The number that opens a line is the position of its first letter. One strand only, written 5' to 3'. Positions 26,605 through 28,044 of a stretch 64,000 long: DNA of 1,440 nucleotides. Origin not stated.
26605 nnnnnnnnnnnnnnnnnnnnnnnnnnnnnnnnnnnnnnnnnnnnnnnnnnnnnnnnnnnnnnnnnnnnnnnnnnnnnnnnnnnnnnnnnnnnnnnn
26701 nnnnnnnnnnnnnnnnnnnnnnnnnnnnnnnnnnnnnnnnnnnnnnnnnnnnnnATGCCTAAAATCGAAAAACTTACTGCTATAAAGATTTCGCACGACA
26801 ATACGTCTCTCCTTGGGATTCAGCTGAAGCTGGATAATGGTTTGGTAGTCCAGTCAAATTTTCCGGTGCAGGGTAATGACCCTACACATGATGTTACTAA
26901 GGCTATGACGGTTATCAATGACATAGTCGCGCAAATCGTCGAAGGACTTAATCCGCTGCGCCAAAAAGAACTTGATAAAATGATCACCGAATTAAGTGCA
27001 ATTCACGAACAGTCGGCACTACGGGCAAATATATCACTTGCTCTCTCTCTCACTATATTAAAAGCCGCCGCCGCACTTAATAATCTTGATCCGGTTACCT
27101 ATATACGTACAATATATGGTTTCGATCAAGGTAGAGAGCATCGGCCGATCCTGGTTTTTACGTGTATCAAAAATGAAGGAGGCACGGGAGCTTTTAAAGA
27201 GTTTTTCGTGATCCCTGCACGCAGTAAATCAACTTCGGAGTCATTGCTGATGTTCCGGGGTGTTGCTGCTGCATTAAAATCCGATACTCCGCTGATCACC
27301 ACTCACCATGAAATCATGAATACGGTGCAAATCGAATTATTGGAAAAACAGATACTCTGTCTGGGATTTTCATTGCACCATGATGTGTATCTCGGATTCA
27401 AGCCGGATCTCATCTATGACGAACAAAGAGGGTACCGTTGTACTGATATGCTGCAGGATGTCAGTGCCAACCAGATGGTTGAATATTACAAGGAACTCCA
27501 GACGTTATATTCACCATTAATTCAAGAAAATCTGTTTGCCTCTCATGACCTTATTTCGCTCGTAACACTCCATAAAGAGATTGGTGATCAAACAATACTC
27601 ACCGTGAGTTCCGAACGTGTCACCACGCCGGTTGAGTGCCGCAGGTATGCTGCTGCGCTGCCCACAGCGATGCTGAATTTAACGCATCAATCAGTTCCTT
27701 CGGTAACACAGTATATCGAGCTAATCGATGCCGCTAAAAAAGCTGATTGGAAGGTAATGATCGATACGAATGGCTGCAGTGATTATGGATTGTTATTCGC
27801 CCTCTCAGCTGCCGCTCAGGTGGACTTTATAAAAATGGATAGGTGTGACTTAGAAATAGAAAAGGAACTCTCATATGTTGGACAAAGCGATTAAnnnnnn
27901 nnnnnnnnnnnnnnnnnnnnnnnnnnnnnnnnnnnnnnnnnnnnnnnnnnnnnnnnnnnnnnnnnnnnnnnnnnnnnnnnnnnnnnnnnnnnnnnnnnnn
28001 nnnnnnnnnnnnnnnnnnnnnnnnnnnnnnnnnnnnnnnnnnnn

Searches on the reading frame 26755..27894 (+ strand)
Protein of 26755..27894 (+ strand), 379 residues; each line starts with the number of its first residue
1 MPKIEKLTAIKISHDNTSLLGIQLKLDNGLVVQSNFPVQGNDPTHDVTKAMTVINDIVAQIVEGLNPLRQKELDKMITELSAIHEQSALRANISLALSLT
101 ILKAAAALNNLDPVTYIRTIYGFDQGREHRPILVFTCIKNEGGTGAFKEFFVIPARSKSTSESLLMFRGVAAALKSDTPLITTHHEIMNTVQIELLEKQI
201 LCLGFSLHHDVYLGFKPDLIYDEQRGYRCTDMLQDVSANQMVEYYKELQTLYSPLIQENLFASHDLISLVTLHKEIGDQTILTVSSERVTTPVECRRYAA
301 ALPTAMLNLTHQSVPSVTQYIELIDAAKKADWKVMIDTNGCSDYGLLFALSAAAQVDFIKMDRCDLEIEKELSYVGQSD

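Call 70: search_protein_families(library=pfam, proteins=[window:26755-27894:+], max_evalue=0.001)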
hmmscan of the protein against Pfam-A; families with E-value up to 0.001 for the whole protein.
window:26755-27894:+ (379 aa): 2 families
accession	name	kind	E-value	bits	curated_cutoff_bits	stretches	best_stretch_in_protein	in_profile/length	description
PF03952.21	Enolase_N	-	1.5e-09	38.5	35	1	45-116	59-130/131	Enolase, N-terminal domain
PF00113.28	Enolase_C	-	5.4e-06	26.3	21.5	1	229-337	126-234/296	Enolase, C-terminal TIM barrel domain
